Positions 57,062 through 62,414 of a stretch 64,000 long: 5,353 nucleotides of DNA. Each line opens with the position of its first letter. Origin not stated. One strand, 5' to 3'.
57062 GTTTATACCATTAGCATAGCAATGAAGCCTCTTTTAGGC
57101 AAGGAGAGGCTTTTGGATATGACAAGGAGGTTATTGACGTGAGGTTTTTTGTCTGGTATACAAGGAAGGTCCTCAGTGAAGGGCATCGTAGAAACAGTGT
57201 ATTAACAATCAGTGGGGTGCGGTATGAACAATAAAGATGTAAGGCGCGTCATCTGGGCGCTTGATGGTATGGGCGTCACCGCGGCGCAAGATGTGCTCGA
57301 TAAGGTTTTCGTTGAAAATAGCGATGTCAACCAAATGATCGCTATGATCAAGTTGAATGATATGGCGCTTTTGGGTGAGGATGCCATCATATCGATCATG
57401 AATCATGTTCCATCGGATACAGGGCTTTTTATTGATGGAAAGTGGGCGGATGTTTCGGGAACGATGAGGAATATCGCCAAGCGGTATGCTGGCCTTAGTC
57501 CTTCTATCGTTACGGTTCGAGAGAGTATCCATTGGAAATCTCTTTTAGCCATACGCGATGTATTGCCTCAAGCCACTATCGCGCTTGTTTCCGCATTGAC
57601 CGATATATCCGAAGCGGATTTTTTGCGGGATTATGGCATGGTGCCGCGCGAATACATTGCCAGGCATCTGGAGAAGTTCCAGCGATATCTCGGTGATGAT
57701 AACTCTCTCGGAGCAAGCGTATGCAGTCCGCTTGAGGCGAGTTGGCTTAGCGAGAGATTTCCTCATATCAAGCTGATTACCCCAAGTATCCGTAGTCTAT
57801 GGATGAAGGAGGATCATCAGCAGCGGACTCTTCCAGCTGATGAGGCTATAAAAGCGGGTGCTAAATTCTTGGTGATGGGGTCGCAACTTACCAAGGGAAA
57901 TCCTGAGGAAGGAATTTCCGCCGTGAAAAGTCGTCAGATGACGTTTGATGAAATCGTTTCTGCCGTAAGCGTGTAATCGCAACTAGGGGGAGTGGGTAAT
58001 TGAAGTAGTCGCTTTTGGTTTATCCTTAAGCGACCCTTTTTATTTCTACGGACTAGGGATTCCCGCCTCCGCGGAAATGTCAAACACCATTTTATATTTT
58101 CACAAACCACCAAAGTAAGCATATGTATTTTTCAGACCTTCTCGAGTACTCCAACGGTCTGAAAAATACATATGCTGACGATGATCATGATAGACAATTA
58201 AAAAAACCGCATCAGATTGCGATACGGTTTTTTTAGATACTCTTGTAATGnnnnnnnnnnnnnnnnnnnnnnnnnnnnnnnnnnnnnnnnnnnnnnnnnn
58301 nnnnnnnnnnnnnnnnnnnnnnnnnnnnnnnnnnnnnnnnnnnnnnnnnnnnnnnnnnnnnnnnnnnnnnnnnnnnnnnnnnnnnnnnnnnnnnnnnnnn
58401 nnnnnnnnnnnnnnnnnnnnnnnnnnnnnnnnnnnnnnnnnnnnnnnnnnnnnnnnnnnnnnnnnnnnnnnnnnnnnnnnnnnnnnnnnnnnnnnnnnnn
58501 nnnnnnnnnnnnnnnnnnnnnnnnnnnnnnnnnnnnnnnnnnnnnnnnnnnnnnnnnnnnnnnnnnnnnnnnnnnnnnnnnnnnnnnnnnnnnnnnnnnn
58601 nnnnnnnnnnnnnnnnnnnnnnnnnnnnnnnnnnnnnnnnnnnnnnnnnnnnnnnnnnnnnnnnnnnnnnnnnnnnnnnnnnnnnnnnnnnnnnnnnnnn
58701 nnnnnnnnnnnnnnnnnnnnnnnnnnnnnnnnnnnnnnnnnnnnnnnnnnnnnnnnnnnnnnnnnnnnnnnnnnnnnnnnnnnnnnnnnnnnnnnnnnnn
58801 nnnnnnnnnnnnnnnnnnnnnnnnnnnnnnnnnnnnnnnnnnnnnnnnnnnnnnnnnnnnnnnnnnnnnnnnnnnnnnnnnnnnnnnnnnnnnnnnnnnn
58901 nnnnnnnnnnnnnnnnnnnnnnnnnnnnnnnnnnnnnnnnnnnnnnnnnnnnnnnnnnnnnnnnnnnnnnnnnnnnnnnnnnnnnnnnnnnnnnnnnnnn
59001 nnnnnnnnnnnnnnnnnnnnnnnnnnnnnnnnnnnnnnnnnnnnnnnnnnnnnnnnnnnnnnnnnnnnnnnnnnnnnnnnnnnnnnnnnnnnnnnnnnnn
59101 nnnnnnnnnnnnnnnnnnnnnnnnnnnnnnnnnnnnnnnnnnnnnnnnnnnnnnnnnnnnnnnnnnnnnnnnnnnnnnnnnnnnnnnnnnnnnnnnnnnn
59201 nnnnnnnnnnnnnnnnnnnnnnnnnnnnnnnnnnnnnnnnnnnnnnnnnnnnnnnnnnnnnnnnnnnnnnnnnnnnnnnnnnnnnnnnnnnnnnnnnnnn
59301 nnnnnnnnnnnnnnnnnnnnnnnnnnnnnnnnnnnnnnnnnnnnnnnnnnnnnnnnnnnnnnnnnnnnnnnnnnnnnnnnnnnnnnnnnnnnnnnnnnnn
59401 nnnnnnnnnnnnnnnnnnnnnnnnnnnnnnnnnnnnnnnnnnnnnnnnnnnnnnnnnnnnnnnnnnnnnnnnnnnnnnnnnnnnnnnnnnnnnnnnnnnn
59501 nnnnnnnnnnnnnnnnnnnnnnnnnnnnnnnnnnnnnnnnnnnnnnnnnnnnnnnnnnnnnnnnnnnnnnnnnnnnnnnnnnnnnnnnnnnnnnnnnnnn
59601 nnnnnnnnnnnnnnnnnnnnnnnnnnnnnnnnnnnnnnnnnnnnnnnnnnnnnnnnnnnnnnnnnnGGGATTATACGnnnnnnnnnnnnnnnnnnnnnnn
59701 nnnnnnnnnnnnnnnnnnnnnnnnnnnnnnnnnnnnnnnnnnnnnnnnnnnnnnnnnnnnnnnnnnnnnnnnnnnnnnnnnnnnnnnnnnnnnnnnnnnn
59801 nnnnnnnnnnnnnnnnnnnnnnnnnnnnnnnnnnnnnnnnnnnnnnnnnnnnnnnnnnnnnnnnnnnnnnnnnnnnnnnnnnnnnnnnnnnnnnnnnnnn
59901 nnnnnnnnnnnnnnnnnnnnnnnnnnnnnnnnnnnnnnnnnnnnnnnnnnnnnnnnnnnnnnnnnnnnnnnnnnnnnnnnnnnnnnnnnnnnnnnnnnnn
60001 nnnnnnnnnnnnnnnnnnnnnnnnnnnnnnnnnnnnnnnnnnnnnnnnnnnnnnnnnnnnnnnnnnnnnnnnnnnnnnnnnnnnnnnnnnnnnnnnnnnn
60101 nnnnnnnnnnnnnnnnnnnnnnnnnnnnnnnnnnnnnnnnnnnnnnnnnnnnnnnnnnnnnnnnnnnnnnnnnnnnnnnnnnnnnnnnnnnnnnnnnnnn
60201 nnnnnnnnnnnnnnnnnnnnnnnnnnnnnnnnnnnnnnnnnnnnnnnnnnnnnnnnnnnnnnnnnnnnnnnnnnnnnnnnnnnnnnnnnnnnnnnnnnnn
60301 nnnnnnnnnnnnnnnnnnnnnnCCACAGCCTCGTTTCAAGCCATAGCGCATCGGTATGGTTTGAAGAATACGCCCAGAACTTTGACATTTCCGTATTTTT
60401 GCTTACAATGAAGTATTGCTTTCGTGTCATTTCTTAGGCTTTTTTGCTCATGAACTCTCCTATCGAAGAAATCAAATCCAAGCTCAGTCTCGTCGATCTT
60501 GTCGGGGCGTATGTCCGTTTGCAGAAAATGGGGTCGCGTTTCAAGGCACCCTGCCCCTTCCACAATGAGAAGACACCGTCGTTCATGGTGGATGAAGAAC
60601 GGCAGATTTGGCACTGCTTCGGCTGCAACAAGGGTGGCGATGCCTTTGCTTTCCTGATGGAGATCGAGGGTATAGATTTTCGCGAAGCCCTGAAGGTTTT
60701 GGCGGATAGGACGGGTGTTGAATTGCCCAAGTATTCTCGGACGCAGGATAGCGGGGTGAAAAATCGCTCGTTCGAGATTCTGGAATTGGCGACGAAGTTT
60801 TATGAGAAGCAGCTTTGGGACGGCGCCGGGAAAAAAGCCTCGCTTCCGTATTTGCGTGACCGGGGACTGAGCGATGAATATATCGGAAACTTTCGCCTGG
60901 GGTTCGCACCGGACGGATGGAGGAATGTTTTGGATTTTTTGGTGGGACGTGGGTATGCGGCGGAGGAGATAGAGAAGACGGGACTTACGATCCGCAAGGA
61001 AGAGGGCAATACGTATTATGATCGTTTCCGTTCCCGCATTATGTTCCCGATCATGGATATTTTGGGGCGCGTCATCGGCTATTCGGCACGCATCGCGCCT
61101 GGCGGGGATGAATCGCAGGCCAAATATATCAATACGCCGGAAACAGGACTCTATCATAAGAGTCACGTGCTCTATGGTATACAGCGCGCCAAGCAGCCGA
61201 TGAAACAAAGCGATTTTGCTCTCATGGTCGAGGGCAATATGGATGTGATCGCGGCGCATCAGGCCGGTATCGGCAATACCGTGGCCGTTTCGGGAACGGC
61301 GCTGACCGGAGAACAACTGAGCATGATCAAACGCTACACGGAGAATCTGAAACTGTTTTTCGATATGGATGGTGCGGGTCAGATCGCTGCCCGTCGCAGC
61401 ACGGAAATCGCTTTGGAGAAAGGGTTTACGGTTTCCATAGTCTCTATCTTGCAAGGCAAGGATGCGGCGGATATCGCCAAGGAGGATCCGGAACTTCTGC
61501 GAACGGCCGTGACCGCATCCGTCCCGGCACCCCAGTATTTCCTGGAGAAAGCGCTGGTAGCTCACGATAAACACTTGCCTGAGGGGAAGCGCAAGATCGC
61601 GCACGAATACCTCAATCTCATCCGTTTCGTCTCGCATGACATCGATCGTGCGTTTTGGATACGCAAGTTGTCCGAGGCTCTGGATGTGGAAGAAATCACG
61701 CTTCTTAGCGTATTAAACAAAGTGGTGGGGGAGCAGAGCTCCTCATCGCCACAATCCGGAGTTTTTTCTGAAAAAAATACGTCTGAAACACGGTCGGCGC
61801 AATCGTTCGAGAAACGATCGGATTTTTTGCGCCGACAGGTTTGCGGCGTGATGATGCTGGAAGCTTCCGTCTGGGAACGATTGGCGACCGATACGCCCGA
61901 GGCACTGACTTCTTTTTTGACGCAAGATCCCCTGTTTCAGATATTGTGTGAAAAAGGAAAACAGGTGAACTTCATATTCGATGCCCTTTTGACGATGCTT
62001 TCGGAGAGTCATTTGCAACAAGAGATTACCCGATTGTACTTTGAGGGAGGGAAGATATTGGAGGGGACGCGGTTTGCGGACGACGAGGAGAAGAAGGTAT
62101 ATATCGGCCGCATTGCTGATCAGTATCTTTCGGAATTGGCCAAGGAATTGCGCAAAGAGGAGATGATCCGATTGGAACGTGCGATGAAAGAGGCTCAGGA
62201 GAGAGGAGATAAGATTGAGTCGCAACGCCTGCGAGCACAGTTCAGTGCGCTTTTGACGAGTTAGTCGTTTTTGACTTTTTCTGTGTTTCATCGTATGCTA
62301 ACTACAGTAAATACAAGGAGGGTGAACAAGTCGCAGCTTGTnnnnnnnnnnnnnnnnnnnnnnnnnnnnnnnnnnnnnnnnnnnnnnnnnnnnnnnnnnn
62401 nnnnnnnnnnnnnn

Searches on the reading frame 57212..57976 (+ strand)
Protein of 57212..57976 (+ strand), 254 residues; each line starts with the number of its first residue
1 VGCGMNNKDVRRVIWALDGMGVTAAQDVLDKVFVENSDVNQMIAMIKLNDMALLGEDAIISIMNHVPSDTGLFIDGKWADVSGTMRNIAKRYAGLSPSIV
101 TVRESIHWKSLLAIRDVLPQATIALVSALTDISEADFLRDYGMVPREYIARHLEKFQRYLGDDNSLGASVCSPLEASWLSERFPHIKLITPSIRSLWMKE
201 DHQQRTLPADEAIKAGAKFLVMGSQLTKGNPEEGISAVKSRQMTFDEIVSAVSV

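Call 86: search_protein_families(library=pfam, proteins=[window:57212-57976:+], max_evalue=0.001)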
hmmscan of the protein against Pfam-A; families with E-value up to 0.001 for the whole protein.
window:57212-57976:+ (254 aa): 1 family
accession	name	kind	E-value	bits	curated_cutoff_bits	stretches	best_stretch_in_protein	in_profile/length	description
PF00215.30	OMPdecase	-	6.7e-11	42.9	27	1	14-229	4-211/221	Orotidine 5'-phosphate decarboxylase / HUMPS family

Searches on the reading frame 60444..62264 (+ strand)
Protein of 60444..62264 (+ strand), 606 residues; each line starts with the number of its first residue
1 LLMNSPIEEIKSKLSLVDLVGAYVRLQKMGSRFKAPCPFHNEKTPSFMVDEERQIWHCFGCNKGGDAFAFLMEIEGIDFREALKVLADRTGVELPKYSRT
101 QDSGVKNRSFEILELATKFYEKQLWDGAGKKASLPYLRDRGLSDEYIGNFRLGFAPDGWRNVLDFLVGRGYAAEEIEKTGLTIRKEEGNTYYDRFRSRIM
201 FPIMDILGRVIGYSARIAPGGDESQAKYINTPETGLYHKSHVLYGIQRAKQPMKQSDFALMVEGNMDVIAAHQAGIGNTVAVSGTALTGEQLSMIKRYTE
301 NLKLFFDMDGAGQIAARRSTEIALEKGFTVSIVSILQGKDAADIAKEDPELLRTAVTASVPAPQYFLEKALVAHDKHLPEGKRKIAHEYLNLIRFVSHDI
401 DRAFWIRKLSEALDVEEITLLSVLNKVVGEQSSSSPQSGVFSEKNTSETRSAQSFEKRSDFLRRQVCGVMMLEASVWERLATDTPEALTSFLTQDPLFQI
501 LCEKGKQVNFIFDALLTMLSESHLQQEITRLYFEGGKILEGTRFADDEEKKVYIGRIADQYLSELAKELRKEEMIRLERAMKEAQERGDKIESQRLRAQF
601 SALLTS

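Call 86: search_protein_families(library=pfam, proteins=[window:60444-62264:+], max_evalue=0.001)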
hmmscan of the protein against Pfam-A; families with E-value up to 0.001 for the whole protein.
window:60444-62264:+ (606 aa): 6 families
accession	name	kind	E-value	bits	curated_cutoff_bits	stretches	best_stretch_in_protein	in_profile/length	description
PF08275.17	DNAG_N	-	2.4e-38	131.5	26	1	119-250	1-128/128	DNA primase catalytic core, N-terminal domain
PF01807.25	Zn_ribbon_DnaG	-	3.7e-34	116.9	24.9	1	5-96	4-95/98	CHC2 zinc finger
PF13155.12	Toprim_2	-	2.8e-19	69.7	22.1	1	261-343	2-86/88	Toprim-like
PF13662.12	Toprim_4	-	1.5e-14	54.4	25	1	260-333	4-84/85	Toprim domain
PF01751.28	Toprim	-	9.2e-08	32.6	23.1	1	261-333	4-94/96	Toprim domain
PF13362.12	Toprim_3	-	0.00027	21.7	27.2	1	261-346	4-90/95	Toprim domain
